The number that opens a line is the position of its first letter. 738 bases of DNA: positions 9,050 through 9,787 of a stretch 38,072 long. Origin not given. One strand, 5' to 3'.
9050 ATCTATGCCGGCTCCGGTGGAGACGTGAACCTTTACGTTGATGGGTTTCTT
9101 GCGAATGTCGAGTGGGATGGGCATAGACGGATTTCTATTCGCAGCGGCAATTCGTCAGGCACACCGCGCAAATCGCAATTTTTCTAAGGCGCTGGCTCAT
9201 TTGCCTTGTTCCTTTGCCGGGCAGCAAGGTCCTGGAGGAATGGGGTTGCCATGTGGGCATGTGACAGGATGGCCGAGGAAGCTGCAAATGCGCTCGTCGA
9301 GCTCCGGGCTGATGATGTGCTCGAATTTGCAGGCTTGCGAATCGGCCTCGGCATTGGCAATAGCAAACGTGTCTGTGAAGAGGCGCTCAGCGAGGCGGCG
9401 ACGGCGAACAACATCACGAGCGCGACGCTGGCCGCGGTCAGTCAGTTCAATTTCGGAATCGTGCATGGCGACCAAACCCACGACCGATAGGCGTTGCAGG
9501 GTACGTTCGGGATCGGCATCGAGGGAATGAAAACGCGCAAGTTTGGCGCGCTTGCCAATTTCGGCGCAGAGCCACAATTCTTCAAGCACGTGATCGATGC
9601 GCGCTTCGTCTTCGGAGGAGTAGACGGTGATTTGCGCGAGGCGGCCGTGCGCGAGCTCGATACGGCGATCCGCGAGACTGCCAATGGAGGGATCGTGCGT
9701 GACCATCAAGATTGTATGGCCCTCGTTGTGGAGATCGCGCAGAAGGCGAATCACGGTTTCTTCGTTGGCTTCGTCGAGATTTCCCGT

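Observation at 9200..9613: ABC transporter ATPase fused to a full DtxR-type metalloregulator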

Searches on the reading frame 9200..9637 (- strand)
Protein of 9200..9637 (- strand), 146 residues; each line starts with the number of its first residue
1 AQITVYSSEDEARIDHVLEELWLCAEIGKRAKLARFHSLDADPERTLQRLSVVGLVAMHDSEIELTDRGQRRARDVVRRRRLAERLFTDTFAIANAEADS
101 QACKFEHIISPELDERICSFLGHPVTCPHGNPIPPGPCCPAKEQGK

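Call 7: search_protein_families(library=pfam, proteins=[window:9200-9637:-], max_evalue=10)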
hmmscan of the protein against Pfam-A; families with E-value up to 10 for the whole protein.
window:9200-9637:- (146 aa): 1 family
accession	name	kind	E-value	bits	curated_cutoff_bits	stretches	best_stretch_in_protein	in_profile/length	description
PF02742.21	Fe_dep_repr_C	-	1.4e-26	92.7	27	1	66-134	1-69/70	Iron dependent repressor, metal binding and dimerisation domain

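Call 8: search_solved_structures(query=window:9200-9637:-, max_evalue=1, show_alignments=4)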
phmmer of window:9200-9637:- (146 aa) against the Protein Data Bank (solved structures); distinct sequences matched with E-value up to 1: 26.
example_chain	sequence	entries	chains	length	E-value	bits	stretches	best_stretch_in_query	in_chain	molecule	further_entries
7b24_A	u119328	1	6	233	1.5e-17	67.4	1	30-134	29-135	DtxR family iron (Metal) dependent repressor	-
7b1v_A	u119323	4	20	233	1.7e-17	67.2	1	30-134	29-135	DtxR family iron (Metal) dependent repressor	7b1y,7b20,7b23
1b1b_A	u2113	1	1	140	2.6e-17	66.6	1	37-134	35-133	PROTEIN (IRON DEPENDENT REGULATOR)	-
7b25_A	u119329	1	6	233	2.9e-17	66.4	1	30-134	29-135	DtxR family iron (Metal) dependent repressor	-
2isy_A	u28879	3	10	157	3.4e-17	66.2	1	38-134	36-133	Iron-dependent repressor ideR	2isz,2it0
1fx7_A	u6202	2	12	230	8.3e-17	65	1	39-134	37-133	IRON-DEPENDENT REPRESSOR IDER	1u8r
1c0w_A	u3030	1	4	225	2.1e-13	53.9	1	31-134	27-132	DIPHTHERIA TOXIN REPRESSOR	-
1bi0_A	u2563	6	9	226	2.1e-13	53.9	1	31-134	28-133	DIPHTHERIA TOXIN REPRESSOR | DIPHTHERIA TOX REPRESSOR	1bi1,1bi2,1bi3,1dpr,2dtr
3glx_A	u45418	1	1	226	2.1e-13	53.9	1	31-134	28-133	Diphtheria toxin repressor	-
1fwz_A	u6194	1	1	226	2.4e-13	53.8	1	36-134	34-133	DIPHTHERIA TOXIN REPRESSOR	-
1p92_A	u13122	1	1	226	2.9e-13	53.5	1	31-134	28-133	Diphtheria toxin repressor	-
1g3y_A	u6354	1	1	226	1.5e-12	51.2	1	31-134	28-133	DIPHTHERIA TOXIN REPRESSOR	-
1xcv_A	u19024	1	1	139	4.7e-12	49.6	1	30-134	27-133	Diphtheria toxin repressor mutant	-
1g3s_A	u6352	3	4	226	5.4e-12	49.4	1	31-134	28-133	DIPHTHERIA TOXIN REPRESSOR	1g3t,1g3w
2qqb_A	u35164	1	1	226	9.9e-12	48.5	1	30-134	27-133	Diphtheria toxin repressor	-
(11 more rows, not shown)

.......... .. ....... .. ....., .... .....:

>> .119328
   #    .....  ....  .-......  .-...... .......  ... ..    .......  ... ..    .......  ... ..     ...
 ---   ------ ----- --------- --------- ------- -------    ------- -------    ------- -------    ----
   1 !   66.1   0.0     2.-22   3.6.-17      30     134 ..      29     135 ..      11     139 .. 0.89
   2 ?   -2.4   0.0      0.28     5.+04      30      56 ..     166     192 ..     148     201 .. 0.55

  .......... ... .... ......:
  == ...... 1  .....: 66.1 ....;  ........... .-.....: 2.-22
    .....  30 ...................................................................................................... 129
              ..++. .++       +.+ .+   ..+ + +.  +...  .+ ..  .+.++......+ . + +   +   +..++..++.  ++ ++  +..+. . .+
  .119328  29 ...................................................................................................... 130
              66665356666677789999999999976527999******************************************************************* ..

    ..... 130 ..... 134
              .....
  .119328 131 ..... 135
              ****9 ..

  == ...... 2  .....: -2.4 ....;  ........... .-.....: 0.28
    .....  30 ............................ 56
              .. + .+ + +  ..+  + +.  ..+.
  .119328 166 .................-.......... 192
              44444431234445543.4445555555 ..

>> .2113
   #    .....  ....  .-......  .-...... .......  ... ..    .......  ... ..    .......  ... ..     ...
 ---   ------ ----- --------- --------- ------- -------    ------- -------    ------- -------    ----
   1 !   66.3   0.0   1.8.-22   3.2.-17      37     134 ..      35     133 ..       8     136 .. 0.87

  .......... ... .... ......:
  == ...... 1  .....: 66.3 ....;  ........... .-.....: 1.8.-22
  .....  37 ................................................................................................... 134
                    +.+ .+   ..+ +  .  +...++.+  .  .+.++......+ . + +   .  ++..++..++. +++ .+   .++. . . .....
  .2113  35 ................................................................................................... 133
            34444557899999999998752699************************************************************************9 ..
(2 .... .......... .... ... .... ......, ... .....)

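Call 9: find_homologous_proteins(query=window:9200-9637:-, max_evalue=0.00001)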
Query window:9200-9637:- (146 aa): 993 proteins with E <= 0.00001 among 1089 candidates; the best 120 are listed.
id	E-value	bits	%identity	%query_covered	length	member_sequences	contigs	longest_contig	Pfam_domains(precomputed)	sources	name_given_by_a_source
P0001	4.1e-54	201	100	61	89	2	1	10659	PF02742.22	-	-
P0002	1.2e-52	196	62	97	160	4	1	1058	PF02742.22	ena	-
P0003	3.8e-52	194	61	96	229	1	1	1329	PF00005.34,PF02742.22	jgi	jgi:Mn-dependent DtxR family transcriptional regulator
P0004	7.7e-52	193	62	96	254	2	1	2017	PF00005.34,PF02742.22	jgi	jgi:ABC-type glutathione transport system ATPase component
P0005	1.7e-51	192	59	97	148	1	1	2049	PF02742.22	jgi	jgi:DtxR family Mn-dependent transcriptional regulator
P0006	2.2e-50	189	60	98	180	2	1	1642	PF02742.22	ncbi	-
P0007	4.1e-50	188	61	95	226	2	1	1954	PF00005.34,PF02742.22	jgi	jgi:Mn-dependent DtxR family transcriptional regulator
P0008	1.0e-49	186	59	95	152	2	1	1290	PF02742.22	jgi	jgi:DtxR family Mn-dependent transcriptional regulator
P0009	1.5e-49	186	63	94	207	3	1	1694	PF02742.22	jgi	jgi:Mn-dependent DtxR family transcriptional regulator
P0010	8.4e-49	183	60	96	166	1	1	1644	PF02742.22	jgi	jgi:DtxR family Mn-dependent transcriptional regulator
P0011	2.8e-48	182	63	86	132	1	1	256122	PF02742.22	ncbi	ncbi:MAG: metal-dependent transcriptional regulator [Candidatus Acidiferrales bacterium]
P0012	2.8e-48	182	61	91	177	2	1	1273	PF02742.22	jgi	jgi:DtxR family Mn-dependent transcriptional regulator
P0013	2.9e-48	182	61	96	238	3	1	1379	PF00005.34,PF02742.22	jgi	jgi:Mn-dependent DtxR family transcriptional regulator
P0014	8.1e-48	180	58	95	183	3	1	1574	PF02742.22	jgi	jgi:Mn-dependent DtxR family transcriptional regulator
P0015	1.1e-47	180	57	94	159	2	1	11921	PF02742.22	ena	-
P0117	1.1e-33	134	60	68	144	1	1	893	PF12802.14,PF02742.22,PF01325.26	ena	-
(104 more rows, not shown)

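Call 18: search_protein_representatives(protein=window:9200-9637:-)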
Query: 146 residues. Proteins with E-value up to 0.001 (for the whole library): 3669; up to 1e-10: 789; up to 1e-30: 13. The best 150 are listed.
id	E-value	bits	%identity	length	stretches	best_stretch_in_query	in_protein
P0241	9.2e-52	191.3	62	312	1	2-140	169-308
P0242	2.1e-49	183.7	64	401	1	5-143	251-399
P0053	1.5e-39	151.8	58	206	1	6-140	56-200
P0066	2.2e-38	147.9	54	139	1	16-142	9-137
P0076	2.9e-37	144.3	75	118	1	60-143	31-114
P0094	2.1e-35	138.3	66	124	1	45-139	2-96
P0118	3.8e-34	134.2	71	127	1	55-138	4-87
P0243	4.6e-34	134.0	50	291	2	60-140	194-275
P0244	4.2e-33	130.8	45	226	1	3-146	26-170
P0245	5.4e-33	130.5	46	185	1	8-142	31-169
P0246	1.5e-32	129.1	53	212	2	63-141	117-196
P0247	1.3e-31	126.0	65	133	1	53-140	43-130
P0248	1.6e-31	125.8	47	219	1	11-140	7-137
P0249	1.5e-29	119.3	44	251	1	9-142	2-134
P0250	2.1e-29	118.9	50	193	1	38-141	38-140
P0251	5.6e-29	117.5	45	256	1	13-140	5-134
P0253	1.3e-28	116.2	43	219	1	9-143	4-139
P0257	4.7e-28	114.5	41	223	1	14-144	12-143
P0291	3.3e-25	105.2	44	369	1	7-141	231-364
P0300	5.8e-25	104.4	47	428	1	40-140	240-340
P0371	1.5e-21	93.4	38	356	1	14-142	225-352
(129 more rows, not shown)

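Call 20: find_encoding_contigs(protein=P0011, flank=7000, max_places=3)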
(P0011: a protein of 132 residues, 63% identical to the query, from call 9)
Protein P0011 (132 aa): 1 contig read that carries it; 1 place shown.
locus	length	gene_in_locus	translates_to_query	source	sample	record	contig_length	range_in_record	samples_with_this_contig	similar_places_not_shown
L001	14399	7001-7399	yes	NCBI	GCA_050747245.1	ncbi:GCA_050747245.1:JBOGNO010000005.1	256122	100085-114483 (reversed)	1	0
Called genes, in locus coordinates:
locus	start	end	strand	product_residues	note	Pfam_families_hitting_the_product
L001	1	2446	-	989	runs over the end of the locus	PF07719:TPR_2 (faint), PF13517:FG-GAP_3, PF01839:FG-GAP (weak), PF13517:FG-GAP_3, PF01839:FG-GAP (weak), PF13517:FG-GAP_3, PF00263:Secretin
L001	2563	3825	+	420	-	PF03239:FTR1, PF10080:FtrD-like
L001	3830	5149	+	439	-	PF12704:MacB_PCD, PF02687:FtsX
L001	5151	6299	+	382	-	PF02687:FtsX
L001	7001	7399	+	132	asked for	PF02742:Fe_dep_repr_C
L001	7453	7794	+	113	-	PF06155:GBBH-like_N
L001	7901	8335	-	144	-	PF01741:MscL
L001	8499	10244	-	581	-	PF00999:Na_H_Exchanger, PF00359:PTS_EIIA_2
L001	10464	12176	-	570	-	-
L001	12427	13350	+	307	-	PF00890:FAD_binding_2 (weak), PF01266:DAO (faint), PF03486:HI0933_like (faint), PF07992:Pyr_redox_2, PF13738:Pyr_redox_3, PF00070:Pyr_redox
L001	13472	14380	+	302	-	PF01619:Pro_dh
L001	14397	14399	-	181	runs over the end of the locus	-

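Call 21: find_encoding_contigs(protein=P0291, flank=7000, max_places=3)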
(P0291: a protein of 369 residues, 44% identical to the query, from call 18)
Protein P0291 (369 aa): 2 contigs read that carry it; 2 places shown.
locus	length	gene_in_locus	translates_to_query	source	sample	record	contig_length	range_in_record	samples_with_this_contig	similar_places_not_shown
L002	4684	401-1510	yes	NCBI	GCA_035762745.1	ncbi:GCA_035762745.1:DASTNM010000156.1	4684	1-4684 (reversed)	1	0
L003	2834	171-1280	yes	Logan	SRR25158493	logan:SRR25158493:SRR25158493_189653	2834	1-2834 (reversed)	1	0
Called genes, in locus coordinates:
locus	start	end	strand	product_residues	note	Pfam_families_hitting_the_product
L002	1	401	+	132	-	PF02687:FtsX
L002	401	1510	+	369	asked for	PF00005:ABC_tran, PF02463:SMC_N (faint), PF02742:Fe_dep_repr_C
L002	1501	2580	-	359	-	PF00892:EamA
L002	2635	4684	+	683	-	PF00676:E1_dh, PF02779:Transket_pyr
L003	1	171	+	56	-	?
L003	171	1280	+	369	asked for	PF00005:ABC_tran, PF02463:SMC_N (faint), PF02742:Fe_dep_repr_C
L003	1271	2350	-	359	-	PF00892:EamA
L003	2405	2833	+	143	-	?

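Call 22: find_encoding_contigs(protein=P0371, flank=7000, max_places=3)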
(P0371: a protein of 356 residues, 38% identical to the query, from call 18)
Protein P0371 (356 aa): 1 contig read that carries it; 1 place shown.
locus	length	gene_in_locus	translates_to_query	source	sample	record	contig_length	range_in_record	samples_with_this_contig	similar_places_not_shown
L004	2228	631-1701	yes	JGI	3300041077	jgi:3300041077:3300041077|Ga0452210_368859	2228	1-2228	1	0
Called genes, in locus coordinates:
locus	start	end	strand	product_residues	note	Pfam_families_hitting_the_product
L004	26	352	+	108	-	PF02687:FtsX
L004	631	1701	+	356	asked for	PF00005:ABC_tran, PF02742:Fe_dep_repr_C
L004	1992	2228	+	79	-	?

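Call 23: search_protein_families(library=pfam, proteins=[P0248, P0249, P0251, P0253, P0011, P0242, P0291, P0371, P0300], max_evalue=1)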
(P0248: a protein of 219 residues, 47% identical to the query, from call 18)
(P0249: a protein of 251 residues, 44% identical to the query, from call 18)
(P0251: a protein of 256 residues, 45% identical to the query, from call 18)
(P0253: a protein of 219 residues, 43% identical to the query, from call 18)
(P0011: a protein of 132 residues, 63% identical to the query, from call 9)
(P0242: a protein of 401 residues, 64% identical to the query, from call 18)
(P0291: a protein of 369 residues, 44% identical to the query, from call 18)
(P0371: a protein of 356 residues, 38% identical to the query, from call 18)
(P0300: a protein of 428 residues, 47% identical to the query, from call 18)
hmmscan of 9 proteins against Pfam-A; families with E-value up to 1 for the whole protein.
P0248 (219 aa): 14 families
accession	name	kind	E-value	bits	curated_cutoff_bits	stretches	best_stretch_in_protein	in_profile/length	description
PF02742.21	Fe_dep_repr_C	-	1.6e-28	98.9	27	1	63-132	1-70/70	Iron dependent repressor, metal binding and dimerisation domain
PF04023.20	FeoA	-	3.8e-15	56.2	23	1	149-216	2-72/74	FeoA domain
PF14947.12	HTH_45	-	0.00092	19.6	25.5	1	13-80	11-76/77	Winged helix-turn-helix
PF20024.5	DUF6432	-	0.0035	18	29.6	1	4-65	8-70/97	Family of unknown function (DUF6432)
PF13463.12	HTH_27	-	0.0073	17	22.2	1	9-66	4-68/68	Winged helix DNA-binding domain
PF20008.5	DUF6429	-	0.011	15.9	31.6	1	42-77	30-68/71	Domain of unknown function (DUF6429)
PF06969.22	HemN_C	-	0.024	15.1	24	1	42-68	40-66/67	HemN C-terminal domain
PF09821.14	AAA_assoc_C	-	0.032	15.3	27.6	1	35-76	9-50/119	C-terminal AAA-associated domain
PF00300.27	His_Phos_1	-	0.092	12.8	21.7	0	56-77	19-40/194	Histidine phosphatase superfamily (branch 1)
PF01692.24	Paramyxo_C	-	0.13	12.6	27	1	26-97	29-100/202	Paramyxovirus non-structural protein C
PF00013.35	KH_1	-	0.13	12.5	21.5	0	183-211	30-62/66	KH domain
PF01957.25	NfeD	-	0.14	12.8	29.1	1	37-58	5-26/57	NfeD-like C-terminal, partner-binding domain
PF01325.25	Fe_dep_repress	-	0.16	12.6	26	1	13-56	9-55/60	Iron dependent repressor, N-terminal DNA binding domain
PF03551.20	PadR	-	0.21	12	27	1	32-66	26-69/75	Transcriptional regulator PadR-like family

P0249 (251 aa): 3 families
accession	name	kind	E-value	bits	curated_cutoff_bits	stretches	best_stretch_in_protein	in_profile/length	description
PF02742.21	Fe_dep_repr_C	-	1e-24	86.8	27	1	58-126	1-69/70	Iron dependent repressor, metal binding and dimerisation domain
PF04023.20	FeoA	-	3.4e-15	56.3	23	1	144-212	2-73/74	FeoA domain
PF06969.22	HemN_C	-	0.032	14.7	24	1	29-64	32-67/67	HemN C-terminal domain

P0251 (256 aa): 4 families
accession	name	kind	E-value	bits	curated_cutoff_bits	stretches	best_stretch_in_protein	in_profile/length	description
PF02742.21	Fe_dep_repr_C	-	1.7e-28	98.8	27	1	60-128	1-69/70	Iron dependent repressor, metal binding and dimerisation domain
PF04023.20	FeoA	-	2.2e-11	44.1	23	1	183-237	16-73/74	FeoA domain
PF20008.5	DUF6429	-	0.022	14.9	31.6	1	39-74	30-68/71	Domain of unknown function (DUF6429)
PF06969.22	HemN_C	-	0.11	13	24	1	40-64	41-65/67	HemN C-terminal domain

P0253 (219 aa): 3 families
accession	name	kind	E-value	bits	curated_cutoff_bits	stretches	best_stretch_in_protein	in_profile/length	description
PF02742.21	Fe_dep_repr_C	-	9.6e-24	83.6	27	1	62-130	1-69/70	Iron dependent repressor, metal binding and dimerisation domain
PF04023.20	FeoA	-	2.3e-13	50.4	23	1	147-216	1-73/74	FeoA domain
PF18357.7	DtxR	-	0.097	13.4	25.9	1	168-215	30-77/79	Diphteria toxin repressor SH3 domain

P0011 (132 aa): 3 families
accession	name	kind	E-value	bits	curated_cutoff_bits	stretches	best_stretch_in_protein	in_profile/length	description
PF02742.21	Fe_dep_repr_C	-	1.5e-26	92.6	27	1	54-122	1-69/70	Iron dependent repressor, metal binding and dimerisation domain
PF06969.22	HemN_C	-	0.0049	17.3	24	1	34-58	41-65/67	HemN C-terminal domain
PF05719.16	GPP34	-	0.05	14.1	29.1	1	2-74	61-136/201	Golgi phosphoprotein 3 (GPP34)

P0242 (401 aa): 18 families
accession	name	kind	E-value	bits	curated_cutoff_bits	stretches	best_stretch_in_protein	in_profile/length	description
PF00005.33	ABC_tran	-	7.5e-37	127.4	25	1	31-176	1-136/137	ABC transporter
PF02742.21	Fe_dep_repr_C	-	3.8e-25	88.1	27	1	322-390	1-69/70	Iron dependent repressor, metal binding and dimerisation domain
PF13304.12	AAA_21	-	7.6e-05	23.3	27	2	45-72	3-33/304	AAA domain, putative AbiEii toxin, Type IV TA system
PF02463.25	SMC_N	-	0.00017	21.5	40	1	148-221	136-212/220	RecF/RecN/SMC N terminal domain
PF13191.12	AAA_16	-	0.0018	19.2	32.6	1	28-195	12-160/167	AAA ATPase domain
PF13555.12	AAA_29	-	0.004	17.3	27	1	32-58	13-39/61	P-loop containing region of AAA domain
PF03193.22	RsgA_GTPase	-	0.0054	17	30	1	42-68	107-133/174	RsgA GTPase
PF13521.12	AAA_28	-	0.035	14.7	27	1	44-62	2-20/164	AAA domain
PF20703.3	nSTAND1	-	0.035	14.2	27.1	0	40-59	32-51/379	Novel STAND NTPase 1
PF13401.12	AAA_22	-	0.061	14.1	27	1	44-64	8-28/130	AAA domain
PF09821.14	AAA_assoc_C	-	0.071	14.1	27.6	1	305-337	20-52/119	C-terminal AAA-associated domain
PF00004.35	AAA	-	0.11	13.4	21.2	1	45-64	2-21/131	ATPase family associated with various cellular activities (AAA)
PF01695.23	IstB_IS21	-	0.12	12.3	24.1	1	28-61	80-112/238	IstB-like ATP binding protein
PF13671.12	AAA_33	-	0.15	12.8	27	0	45-58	3-16/143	AAA domain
PF00448.28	SRP54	-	0.16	12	22.7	1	44-97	4-57/196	SRP54-type protein, GTPase domain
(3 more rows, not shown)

P0291 (369 aa): 19 families
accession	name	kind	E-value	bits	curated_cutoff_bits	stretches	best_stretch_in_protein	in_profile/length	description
PF00005.33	ABC_tran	-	5.9e-37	127.8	25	1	30-175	1-136/137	ABC transporter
PF02742.21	Fe_dep_repr_C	-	1.9e-23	82.7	27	1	290-358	2-70/70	Iron dependent repressor, metal binding and dimerisation domain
PF02463.25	SMC_N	-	1.8e-05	24.7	40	1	145-220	134-212/220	RecF/RecN/SMC N terminal domain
PF13304.12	AAA_21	-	0.00038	21.1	27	1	44-63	3-22/304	AAA domain, putative AbiEii toxin, Type IV TA system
PF13191.12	AAA_16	-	0.00073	20.5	32.6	1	26-191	8-121/167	AAA ATPase domain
PF03193.22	RsgA_GTPase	-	0.0024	18.1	30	1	28-72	95-138/174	RsgA GTPase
PF13238.12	AAA_18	-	0.0025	18.7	29.4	1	43-61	1-19/128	AAA domain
PF13555.12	AAA_29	-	0.005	17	27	1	32-57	14-39/61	P-loop containing region of AAA domain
PF13604.12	AAA_30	-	0.0083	16.3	27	1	39-60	16-38/191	AAA domain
PF13558.12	SbcC_Walker_B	-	0.0096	16.6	27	1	157-191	45-89/90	SbcC/RAD50-like, Walker B motif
PF13401.12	AAA_22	-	0.018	15.8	27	1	43-64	8-29/130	AAA domain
PF06745.19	ATPase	-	0.031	14.1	26.6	0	35-56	14-35/231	KaiC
PF25199.1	nSTAND_NTPase5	-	0.055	13.7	34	1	36-57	37-58/145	Novel STAND NTPase 5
PF00004.35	AAA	-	0.062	14.2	21.2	0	45-90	3-39/131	ATPase family associated with various cellular activities (AAA)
PF13521.12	AAA_28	-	0.085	13.5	27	1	43-60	2-19/164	AAA domain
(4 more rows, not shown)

P0371 (356 aa): 17 families
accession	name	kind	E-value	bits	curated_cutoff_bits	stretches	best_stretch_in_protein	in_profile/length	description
PF00005.33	ABC_tran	-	3.1e-34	118.9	25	1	17-162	1-136/137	ABC transporter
PF02742.21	Fe_dep_repr_C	-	4.7e-22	78.2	27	1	276-344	1-69/70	Iron dependent repressor, metal binding and dimerisation domain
PF13238.12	AAA_18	-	0.00016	22.5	29.4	1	30-81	1-44/128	AAA domain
PF13304.12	AAA_21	-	0.00019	22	27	2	133-196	236-302/304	AAA domain, putative AbiEii toxin, Type IV TA system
PF13476.12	AAA_23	-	0.004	18.3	27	1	8-47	4-39/201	AAA domain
PF13555.12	AAA_29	-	0.0082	16.3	27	1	27-44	23-39/61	P-loop containing region of AAA domain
PF13191.12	AAA_16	-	0.0096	16.9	32.6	1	28-80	25-85/167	AAA ATPase domain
PF02463.25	SMC_N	-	0.014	15.3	40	1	30-183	27-189/220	RecF/RecN/SMC N terminal domain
PF01637.24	ATPase_2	-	0.037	14.3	33.2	0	16-45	7-38/225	ATPase domain predominantly from Archaea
PF03193.22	RsgA_GTPase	-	0.04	14.2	30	1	25-47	104-126/174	RsgA GTPase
PF00931.28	NB-ARC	-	0.047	13.4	23.5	1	26-45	17-36/248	NB-ARC domain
PF13401.12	AAA_22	-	0.078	13.7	27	1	30-47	8-25/130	AAA domain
PF23349.2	BBS7_hp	-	0.084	13.5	27.8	1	273-330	56-113/114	BBS7 hairpin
PF03205.20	MobB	-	0.15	12.4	26.6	1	30-48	2-21/133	Molybdopterin guanine dinucleotide synthesis protein B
PF25199.1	nSTAND_NTPase5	-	0.15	12.3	34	1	28-45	42-59/145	Novel STAND NTPase 5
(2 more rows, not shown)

P0300 (428 aa): 6 families
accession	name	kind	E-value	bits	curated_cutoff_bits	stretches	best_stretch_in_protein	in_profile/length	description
PF02779.29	Transket_pyr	-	8.4e-26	91.1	27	1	3-181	2-173/174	Transketolase, pyrimidine binding domain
PF02742.21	Fe_dep_repr_C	-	8.1e-24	83.9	27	1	266-335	1-70/70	Iron dependent repressor, metal binding and dimerisation domain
PF02780.25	Transketolase_C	-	3.6e-16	59.6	25.9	1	196-243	1-48/124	Transketolase, C-terminal domain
PF04023.20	FeoA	-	9.1e-11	42.1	23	1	352-421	2-74/74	FeoA domain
PF22613.1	Transketolase_C_1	-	0.00014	22.4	27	1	203-236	10-43/113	Transketolase-like TK C-terminal domain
PF06969.22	HemN_C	-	0.015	15.8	24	1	237-269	33-64/67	HemN C-terminal domain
